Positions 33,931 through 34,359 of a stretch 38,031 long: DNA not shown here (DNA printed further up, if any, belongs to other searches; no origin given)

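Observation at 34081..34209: Unannotated 42-aa DnaJ-type CxxCxGxG zinc-finger microprotein between the head and tail-spike genes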

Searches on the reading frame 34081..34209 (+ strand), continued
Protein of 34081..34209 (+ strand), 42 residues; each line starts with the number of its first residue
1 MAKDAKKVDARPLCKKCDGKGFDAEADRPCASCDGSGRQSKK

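Call 52: find_encoding_contigs(protein=P0027, flank=10000, max_places=2)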
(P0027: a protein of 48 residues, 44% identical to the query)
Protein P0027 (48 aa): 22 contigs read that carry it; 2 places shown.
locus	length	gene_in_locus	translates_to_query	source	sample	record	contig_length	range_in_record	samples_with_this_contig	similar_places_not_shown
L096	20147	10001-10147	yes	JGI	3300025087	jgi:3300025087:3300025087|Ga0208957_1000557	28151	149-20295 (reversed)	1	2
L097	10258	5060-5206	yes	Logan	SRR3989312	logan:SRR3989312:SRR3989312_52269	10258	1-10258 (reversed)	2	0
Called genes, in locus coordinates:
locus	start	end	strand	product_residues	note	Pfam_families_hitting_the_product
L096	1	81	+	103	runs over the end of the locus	-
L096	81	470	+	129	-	-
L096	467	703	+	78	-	-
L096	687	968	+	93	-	-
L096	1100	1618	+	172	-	-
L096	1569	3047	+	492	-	PF04466:Terminase_3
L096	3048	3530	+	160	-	-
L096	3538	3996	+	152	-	-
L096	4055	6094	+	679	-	-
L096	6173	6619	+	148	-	-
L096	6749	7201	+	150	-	-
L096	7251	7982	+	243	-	-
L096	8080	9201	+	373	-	-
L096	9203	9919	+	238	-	-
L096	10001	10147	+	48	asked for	-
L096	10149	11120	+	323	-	-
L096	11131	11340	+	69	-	-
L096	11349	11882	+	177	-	-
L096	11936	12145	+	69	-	-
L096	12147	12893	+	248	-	-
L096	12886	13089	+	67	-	-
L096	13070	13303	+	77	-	-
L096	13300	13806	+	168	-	-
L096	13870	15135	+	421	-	-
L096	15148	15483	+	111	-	-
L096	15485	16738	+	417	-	-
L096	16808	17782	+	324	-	-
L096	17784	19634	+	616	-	-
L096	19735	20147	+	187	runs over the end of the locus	?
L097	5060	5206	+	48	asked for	-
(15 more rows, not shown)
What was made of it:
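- L096 has a different terminase family but the same pair (call 52).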

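Call 53: find_encoding_contigs(protein=P0013, flank=3000, max_places=1)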
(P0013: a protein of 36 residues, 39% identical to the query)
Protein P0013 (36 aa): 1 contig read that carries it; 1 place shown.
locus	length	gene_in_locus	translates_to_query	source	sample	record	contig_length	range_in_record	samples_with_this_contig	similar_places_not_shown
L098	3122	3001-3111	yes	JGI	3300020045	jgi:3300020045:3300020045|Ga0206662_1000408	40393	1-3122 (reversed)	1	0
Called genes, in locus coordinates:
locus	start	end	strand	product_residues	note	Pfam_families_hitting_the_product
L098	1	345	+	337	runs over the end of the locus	-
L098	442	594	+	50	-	-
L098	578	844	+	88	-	-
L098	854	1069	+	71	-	-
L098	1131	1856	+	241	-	-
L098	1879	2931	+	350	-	-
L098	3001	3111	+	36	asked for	PF27659:CHP02642 (weak)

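Call 56: search_protein_families(library=ncbifam, proteins=[window:34081-34206:+, P0004, P0005, P0013, P0003, P0006, P0011, P0007], max_evalue=1)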
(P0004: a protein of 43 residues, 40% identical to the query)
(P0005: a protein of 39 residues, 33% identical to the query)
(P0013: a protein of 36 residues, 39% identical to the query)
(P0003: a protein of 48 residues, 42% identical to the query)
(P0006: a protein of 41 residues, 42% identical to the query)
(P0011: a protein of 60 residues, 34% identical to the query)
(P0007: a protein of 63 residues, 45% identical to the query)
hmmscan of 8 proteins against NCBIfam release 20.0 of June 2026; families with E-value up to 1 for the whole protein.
window:34081-34206:+ (42 aa): 9 families
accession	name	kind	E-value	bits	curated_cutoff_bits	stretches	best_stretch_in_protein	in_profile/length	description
TIGR02349.1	DnaJ_bact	equivalog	0.00053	19.5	377.2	1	8-40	140-173/354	molecular chaperone DnaJ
NF010871.0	PRK14278.1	equivalog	0.0022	16.9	502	1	7-38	135-167/378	molecular chaperone DnaJ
NF008035.0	PRK10767.1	subfamily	0.0031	16.6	338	1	13-41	182-208/374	molecular chaperone DnaJ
NF010874.0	PRK14281.1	equivalog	0.0089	15.2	619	1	7-38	159-190/397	chaperone protein DnaJ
NF058604.1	RtpA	equivalog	0.0095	16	65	1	11-22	23-34/50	anti-TRAP protein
TIGR02642.1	phage_xxxx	hypoth_equivalog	0.03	14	101.4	1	11-39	181-209/267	TIGR02642 family protein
NF010872.0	PRK14279.1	equivalog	0.032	13.3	556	1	14-40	215-239/394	molecular chaperone DnaJ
NF010885.0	PRK14292.1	equivalog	0.039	12.9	585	1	8-41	180-211/371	chaperone protein DnaJ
TIGR01213.2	pseudo_Pus10arc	equivalog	0.18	10.6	200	1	10-41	177-200/402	tRNA pseudouridine(54/55) synthase Pus10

P0004 (43 aa): 9 families
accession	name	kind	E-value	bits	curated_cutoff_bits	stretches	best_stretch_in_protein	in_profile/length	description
NF058604.1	RtpA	equivalog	5.7e-05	23.1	65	1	15-41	10-35/50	anti-TRAP protein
NF008035.0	PRK10767.1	subfamily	0.00031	19.9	338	1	13-42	140-171/374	molecular chaperone DnaJ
TIGR02349.1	DnaJ_bact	equivalog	0.001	18.5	377.2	1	10-42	138-173/354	molecular chaperone DnaJ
NF010874.0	PRK14281.1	equivalog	0.0016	17.6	619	1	7-42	155-192/397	chaperone protein DnaJ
NF010871.0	PRK14278.1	equivalog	0.0018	17.2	502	1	12-42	180-209/378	molecular chaperone DnaJ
NF010872.0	PRK14279.1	equivalog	0.0023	17.1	556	1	16-42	175-203/394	molecular chaperone DnaJ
NF010894.0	PRK14301.1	equivalog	0.0053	15.8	548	1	15-42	145-174/373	chaperone protein DnaJ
NF010885.0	PRK14292.1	equivalog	0.0066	15.5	585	1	12-41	181-209/371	chaperone protein DnaJ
TIGR01213.2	pseudo_Pus10arc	equivalog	0.056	12.3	200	1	5-41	169-198/402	tRNA pseudouridine(54/55) synthase Pus10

P0005 (39 aa): 15 families
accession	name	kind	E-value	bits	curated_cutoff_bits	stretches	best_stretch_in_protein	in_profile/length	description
TIGR02349.1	DnaJ_bact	equivalog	5.3e-05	22.8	377.2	1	6-39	137-172/354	molecular chaperone DnaJ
TIGR02642.1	phage_xxxx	hypoth_equivalog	5.5e-05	22.9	101.4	1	6-39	175-209/267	TIGR02642 family protein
NF058604.1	RtpA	equivalog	0.00014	21.9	65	1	27-39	9-21/50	anti-TRAP protein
NF008035.0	PRK10767.1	subfamily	0.0016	17.5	338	1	12-39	180-206/374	molecular chaperone DnaJ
NF010871.0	PRK14278.1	equivalog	0.0033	16.4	502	1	12-39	182-208/378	molecular chaperone DnaJ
NF002362.0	PRK01343.1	equivalog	0.0047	16.6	79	1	2-32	8-38/66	DNA gyrase inhibitor YacG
NF010872.0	PRK14279.1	equivalog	0.0077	15.4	556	1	11-38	189-223/394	molecular chaperone DnaJ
NF049953.1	ribbon_DG_selen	exception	0.011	15.6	130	1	7-33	142-167/172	zinc ribbon-containing (seleno)protein DG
NF010885.0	PRK14292.1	equivalog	0.015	14.3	585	1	11-38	182-208/371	chaperone protein DnaJ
NF010894.0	PRK14301.1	equivalog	0.025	13.6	548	1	14-39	185-209/373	chaperone protein DnaJ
NF010874.0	PRK14281.1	equivalog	0.026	13.6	619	1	6-39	157-191/397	chaperone protein DnaJ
TIGR02605.1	CxxC_CxxC_SSSS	subfamily_domain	0.04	14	31.3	1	5-21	20-35/52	FmdB family zinc ribbon protein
NF041664.1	RNAP_arch_Epp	equivalog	0.1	12.6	50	1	7-25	7-25/57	transcription elongation factor subunit Spt4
TIGR00757.1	RNaseEG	subfamily_domain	0.31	9.9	325.95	1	12-30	391-409/415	Rne/Rng family ribonuclease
NF033497.1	rubre_like_arch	subfamily_domain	0.56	10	32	0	11-21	15-25/34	rubrerythrin-like domain-containing protein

P0013 (36 aa): 13 families
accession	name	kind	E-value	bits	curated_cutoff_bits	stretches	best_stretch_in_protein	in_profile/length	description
NF058604.1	RtpA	equivalog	4.4e-06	26.7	65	1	13-36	12-35/50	anti-TRAP protein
TIGR02349.1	DnaJ_bact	equivalog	9.3e-05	22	377.2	1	3-35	136-171/354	molecular chaperone DnaJ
TIGR02642.1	phage_xxxx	hypoth_equivalog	0.0001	22.1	101.4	1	7-36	178-209/267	TIGR02642 family protein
NF010894.0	PRK14301.1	equivalog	0.0003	19.9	548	1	13-35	186-208/373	chaperone protein DnaJ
NF008035.0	PRK10767.1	subfamily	0.0015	17.6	338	1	12-35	182-205/374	molecular chaperone DnaJ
NF010871.0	PRK14278.1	equivalog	0.007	15.3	502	1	12-36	184-208/378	molecular chaperone DnaJ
NF010885.0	PRK14292.1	equivalog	0.0076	15.3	585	1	8-35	181-208/371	chaperone protein DnaJ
NF041664.1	RNAP_arch_Epp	equivalog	0.023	14.6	50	2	7-23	9-25/57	transcription elongation factor subunit Spt4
NF010872.0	PRK14279.1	equivalog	0.023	13.8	556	1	12-34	214-236/394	molecular chaperone DnaJ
NF010874.0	PRK14281.1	equivalog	0.039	13.1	619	1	6-35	159-190/397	chaperone protein DnaJ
TIGR00155.1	pqiA_fam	subfamily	0.15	11.1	260.35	1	4-35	209-241/403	PqiA/YebS family transporter subunit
TIGR02605.1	CxxC_CxxC_SSSS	subfamily_domain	0.29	11.2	31.3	0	4-19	21-35/52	FmdB family zinc ribbon protein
TIGR00757.1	RNaseEG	subfamily_domain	0.76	8.6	325.95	0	10-25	391-406/415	Rne/Rng family ribonuclease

P0003 (48 aa): 9 families
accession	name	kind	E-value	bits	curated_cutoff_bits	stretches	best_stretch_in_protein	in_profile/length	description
TIGR02349.1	DnaJ_bact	equivalog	0.00052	19.5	377.2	1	11-39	143-172/354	molecular chaperone DnaJ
NF008035.0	PRK10767.1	subfamily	0.00068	18.8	338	1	12-40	142-171/374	molecular chaperone DnaJ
NF010874.0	PRK14281.1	equivalog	0.0066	15.6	619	1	11-39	163-191/397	chaperone protein DnaJ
TIGR02642.1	phage_xxxx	hypoth_equivalog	0.013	15.2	101.4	1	12-39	182-209/267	TIGR02642 family protein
NF058604.1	RtpA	equivalog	0.016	15.3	65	1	27-40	9-22/50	anti-TRAP protein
NF010872.0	PRK14279.1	equivalog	0.021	13.9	556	1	13-39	175-202/394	molecular chaperone DnaJ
NF010871.0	PRK14278.1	equivalog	0.024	13.5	502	1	12-39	140-168/378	molecular chaperone DnaJ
NF010885.0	PRK14292.1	equivalog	0.039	12.9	585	1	11-39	183-209/371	chaperone protein DnaJ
NF010894.0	PRK14301.1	equivalog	0.042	12.8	548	1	13-39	146-173/373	chaperone protein DnaJ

P0006 (41 aa): 14 families
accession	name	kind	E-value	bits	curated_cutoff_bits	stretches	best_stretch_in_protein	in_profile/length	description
TIGR02349.1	DnaJ_bact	equivalog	0.0003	20.3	377.2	1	9-40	139-171/354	molecular chaperone DnaJ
NF058604.1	RtpA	equivalog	0.003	17.6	65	1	14-40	10-34/50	anti-TRAP protein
TIGR02642.1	phage_xxxx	hypoth_equivalog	0.003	17.3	101.4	1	7-39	175-207/267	TIGR02642 family protein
NF008035.0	PRK10767.1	subfamily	0.0049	16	338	1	11-39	139-168/374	molecular chaperone DnaJ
NF049953.1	ribbon_DG_selen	exception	0.014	15.3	130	1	6-35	140-167/172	zinc ribbon-containing (seleno)protein DG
NF010872.0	PRK14279.1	equivalog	0.015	14.5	556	1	14-40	174-201/394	molecular chaperone DnaJ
NF010894.0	PRK14301.1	equivalog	0.03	13.3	548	1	11-39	142-171/373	chaperone protein DnaJ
NF010874.0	PRK14281.1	equivalog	0.031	13.4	619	1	6-39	156-189/397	chaperone protein DnaJ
TIGR00155.1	pqiA_fam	subfamily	0.036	13.1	260.35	1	5-37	207-238/403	PqiA/YebS family transporter subunit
NF001385.0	PRK00279.2-3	equivalog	0.063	12.9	315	1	7-37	124-154/213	adenylate kinase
TIGR00100.1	hypA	equivalog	0.077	13.1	88.1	1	6-38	63-96/116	hydrogenase maturation nickel metallochaperone HypA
NF010885.0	PRK14292.1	equivalog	0.17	10.8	585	1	6-39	131-167/371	chaperone protein DnaJ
NF010871.0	PRK14278.1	equivalog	0.19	10.5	502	1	15-39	141-166/378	molecular chaperone DnaJ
NF033497.1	rubre_like_arch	subfamily_domain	0.81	9.5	32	0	16-37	3-24/34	rubrerythrin-like domain-containing protein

P0011 (60 aa): 8 families
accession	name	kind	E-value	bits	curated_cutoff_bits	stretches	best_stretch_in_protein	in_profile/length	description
TIGR02349.1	DnaJ_bact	equivalog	0.00087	18.8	377.2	1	23-59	140-197/354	molecular chaperone DnaJ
NF008035.0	PRK10767.1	subfamily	0.0055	15.8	338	1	21-60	136-170/374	molecular chaperone DnaJ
NF010872.0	PRK14279.1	equivalog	0.0094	15.1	556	1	26-60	190-224/394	molecular chaperone DnaJ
NF010871.0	PRK14278.1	equivalog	0.015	14.2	502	1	21-60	134-168/378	molecular chaperone DnaJ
NF010894.0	PRK14301.1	equivalog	0.019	14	548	1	23-60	158-195/373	chaperone protein DnaJ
NF010885.0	PRK14292.1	equivalog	0.093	11.7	585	1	19-60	150-195/371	chaperone protein DnaJ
NF058604.1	RtpA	equivalog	0.13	12.4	65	1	28-60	11-35/50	anti-TRAP protein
TIGR02642.1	phage_xxxx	hypoth_equivalog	0.16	11.6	101.4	1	23-60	178-209/267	TIGR02642 family protein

P0007 (63 aa): 7 families
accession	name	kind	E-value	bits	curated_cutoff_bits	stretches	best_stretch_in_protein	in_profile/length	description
NF058604.1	RtpA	equivalog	0.00022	21.2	65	2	32-61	10-33/50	anti-TRAP protein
TIGR02349.1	DnaJ_bact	equivalog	0.00031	20.2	377.2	1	26-62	138-171/354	molecular chaperone DnaJ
TIGR02642.1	phage_xxxx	hypoth_equivalog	0.00054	19.7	101.4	1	25-61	175-207/267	TIGR02642 family protein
NF008035.0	PRK10767.1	subfamily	0.0063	15.6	338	1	28-61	138-168/374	molecular chaperone DnaJ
NF010871.0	PRK14278.1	equivalog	0.035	13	502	1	33-62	141-167/378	molecular chaperone DnaJ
NF010894.0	PRK14301.1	equivalog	0.055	12.4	548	1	22-62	136-172/373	chaperone protein DnaJ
TIGR02605.1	CxxC_CxxC_SSSS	subfamily_domain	0.79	9.8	31.3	0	27-40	23-35/52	FmdB family zinc ribbon protein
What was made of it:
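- On DnaJ cysteine-rich domain (PF00684): NCBIfam DnaJ models score 13-20 bits against cut-offs of 338-619 (call 56).
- On Anti-TRAP / RtpA (PF15777, NF058604): NCBIfam RtpA 16 bits for the window peptide, and at most 26.7 for relatives, against 65 (call 56).
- On TIGR02642 / lambda Q-like zinc-finger proteins: The match covers only the zinc finger, profile positions 181-209 of 267 (call 56).
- Closest known: Anti-TRAP. Same: RtpA profile hits reach 26.7 bits for family members (call 56).
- NCBIfam RtpA reaches up to 26.7 bits for family members (call 56).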

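Call 76: get_annotated_region(hit=H2, flank=4000)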
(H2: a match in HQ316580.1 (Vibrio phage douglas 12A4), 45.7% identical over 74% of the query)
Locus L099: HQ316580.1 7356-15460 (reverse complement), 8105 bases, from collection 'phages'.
description: Vibrio phage douglas 12A4 genomic sequence.
organism: Vibrio phage douglas 12A4 (NCBI taxid 573171)
taxonomy: Viruses; Duplodnaviria; Heunggongvirae; Uroviricota; Caudoviricetes
host: Vibrio fischeri 12A4; source: Atlantic: Ipswich Bay; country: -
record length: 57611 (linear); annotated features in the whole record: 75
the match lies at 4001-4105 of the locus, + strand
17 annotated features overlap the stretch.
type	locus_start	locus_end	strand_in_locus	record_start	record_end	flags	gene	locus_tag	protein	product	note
CDS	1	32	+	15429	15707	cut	-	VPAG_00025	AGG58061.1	hypothetical protein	-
CDS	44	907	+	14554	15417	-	-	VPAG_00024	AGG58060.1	hypothetical protein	-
CDS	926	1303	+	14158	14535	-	-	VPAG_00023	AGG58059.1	hypothetical protein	-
CDS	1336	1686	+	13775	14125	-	-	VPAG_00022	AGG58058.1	hypothetical protein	-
CDS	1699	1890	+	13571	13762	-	-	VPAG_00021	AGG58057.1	hypothetical protein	-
CDS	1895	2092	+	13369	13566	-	-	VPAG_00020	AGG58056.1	hypothetical protein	-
CDS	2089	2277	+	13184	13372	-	-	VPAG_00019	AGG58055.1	hypothetical protein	-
CDS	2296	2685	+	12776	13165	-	-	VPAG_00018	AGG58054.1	hypothetical protein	-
CDS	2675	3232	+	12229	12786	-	-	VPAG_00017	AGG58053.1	hypothetical protein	-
CDS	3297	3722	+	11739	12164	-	-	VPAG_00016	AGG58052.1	hypothetical protein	-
CDS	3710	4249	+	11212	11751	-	-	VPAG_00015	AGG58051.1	hypothetical protein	-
CDS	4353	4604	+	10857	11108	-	-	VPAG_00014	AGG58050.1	hypothetical protein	-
CDS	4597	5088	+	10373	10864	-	-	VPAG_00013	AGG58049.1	hypothetical protein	-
CDS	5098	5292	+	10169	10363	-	-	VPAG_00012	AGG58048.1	hypothetical protein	-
CDS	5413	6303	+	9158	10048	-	-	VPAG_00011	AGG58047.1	hypothetical protein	-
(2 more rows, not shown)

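Call 77: get_annotated_region(hit=H27, flank=4000)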
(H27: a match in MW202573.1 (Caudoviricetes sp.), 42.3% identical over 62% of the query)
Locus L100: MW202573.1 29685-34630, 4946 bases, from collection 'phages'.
description: Myoviridae sp. isolate ctTUS972, complete genome.
organism: Caudoviricetes sp. (NCBI taxid 2832643)
taxonomy: Viruses; Duplodnaviria; Heunggongvirae; Uroviricota; Caudoviricetes
host: -; source: Manatee Spring; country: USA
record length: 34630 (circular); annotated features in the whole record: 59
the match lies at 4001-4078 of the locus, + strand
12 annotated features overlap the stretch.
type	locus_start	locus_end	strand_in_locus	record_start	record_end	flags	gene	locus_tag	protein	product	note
CDS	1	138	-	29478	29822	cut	-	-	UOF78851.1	hypothetical protein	-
CDS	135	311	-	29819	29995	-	-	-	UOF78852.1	hypothetical protein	-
CDS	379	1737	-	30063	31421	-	-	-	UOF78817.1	replicative helicase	-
CDS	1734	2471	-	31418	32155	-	-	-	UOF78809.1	hypothetical protein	-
CDS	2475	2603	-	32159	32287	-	-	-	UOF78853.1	hypothetical protein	-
CDS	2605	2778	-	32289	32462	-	-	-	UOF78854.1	repressor protein factoR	-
CDS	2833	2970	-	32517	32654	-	-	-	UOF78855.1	hypothetical protein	-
CDS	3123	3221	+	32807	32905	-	-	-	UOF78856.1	hypothetical protein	-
CDS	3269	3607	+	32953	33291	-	-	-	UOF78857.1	hypothetical protein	-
CDS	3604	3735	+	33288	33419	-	-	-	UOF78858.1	hypothetical protein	-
CDS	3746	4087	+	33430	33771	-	-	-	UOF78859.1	zinc finger domain protein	-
CDS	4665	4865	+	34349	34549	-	-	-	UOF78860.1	hypothetical protein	-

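Call 82: find_encoding_contigs(protein=P0010, flank=5000, max_places=1)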
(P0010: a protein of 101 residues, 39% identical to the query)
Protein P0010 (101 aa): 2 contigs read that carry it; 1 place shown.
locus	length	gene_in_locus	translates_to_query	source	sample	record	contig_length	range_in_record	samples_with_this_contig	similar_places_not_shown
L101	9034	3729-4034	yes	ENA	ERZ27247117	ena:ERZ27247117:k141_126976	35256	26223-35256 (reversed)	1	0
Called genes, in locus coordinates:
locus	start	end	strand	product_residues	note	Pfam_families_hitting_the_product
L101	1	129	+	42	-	?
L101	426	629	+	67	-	PF01909:NTP_transf_2 (weak), PF18765:Polbeta (weak)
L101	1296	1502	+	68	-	PF00741:Gas_vesicle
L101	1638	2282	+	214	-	-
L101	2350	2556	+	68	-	PF00741:Gas_vesicle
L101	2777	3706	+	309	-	-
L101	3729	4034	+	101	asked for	PF15777:Anti-TRAP (faint), PF17302:DUF5351 (faint), PF00684:DnaJ_CXXCXGXG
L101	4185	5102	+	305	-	PF07726:AAA_3 (faint), PF07728:AAA_5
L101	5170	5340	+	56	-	-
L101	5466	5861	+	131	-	-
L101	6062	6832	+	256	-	PF00684:DnaJ_CXXCXGXG (faint), PF15777:Anti-TRAP (faint), PF27659:CHP02642 (weak)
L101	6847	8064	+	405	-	-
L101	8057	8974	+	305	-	PF07726:AAA_3 (faint), PF07728:AAA_5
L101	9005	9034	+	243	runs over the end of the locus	-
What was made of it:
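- Tried and rejected: Multi-repeat relative P0010: it lies in a cellular gas-vesicle cluster, which is unrelated (call 82).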

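Call 83: find_encoding_contigs(protein=P0003, flank=10000, max_places=1)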
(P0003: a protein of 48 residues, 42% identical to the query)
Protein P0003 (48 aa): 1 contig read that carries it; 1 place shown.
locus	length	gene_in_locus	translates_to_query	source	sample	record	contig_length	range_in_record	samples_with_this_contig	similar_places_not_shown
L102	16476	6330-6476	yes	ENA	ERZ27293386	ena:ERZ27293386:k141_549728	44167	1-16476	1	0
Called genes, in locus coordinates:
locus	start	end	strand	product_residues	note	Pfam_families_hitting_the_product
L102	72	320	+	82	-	-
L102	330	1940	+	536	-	PF05876:GpA_ATPase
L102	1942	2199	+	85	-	-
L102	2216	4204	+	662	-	-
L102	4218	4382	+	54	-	-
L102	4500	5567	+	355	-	-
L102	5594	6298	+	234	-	-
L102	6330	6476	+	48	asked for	-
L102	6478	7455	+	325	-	-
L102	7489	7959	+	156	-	-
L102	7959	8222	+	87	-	-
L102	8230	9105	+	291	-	-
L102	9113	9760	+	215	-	-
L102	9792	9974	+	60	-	-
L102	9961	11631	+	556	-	PF13692:Glyco_trans_1_4, PF00534:Glycos_transf_1, PF20706:GT4-conflict, PF13578:Methyltransf_24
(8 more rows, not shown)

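Call 92: search_protein_representatives(alignment_id=A2)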
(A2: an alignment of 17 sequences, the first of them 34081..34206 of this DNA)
Query: 17 sequences, 45 profile positions. Proteins with E-value up to 0.001 (for the whole library): 6089; up to 1e-10: 132; up to 1e-30: 0. The best 150 are listed.
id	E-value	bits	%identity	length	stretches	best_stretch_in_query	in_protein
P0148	6.7e-26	106.2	-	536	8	15-42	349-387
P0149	1.2e-23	99.0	-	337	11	15-44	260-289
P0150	1.4e-23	98.7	-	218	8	16-43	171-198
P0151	6.3e-23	96.7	-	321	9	13-41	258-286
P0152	3.1e-21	91.3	-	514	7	14-43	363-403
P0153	5.2e-20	87.3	-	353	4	12-41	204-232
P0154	3.5e-19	84.7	-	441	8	17-43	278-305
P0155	3.6e-19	84.6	-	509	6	14-42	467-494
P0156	4.5e-19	84.3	-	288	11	14-43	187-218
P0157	6.9e-19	83.7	-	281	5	16-42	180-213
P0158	8.1e-19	83.5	-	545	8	15-39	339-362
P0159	4.8e-18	81.1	-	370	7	17-43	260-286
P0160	1.8e-17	79.2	-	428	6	15-42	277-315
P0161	3.4e-17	78.3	-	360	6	13-42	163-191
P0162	4.9e-17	77.8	-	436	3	17-43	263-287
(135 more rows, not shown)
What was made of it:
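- The two-knuckle module is reused in thousands of unrelated proteins (call 92).
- Tried and rejected: Exhaustive profile search of 1.84 billion representatives: 6,089 hits, but the list is dominated by long multi-repeat proteins, so it says nothing about stand-alone peptides (call 92).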
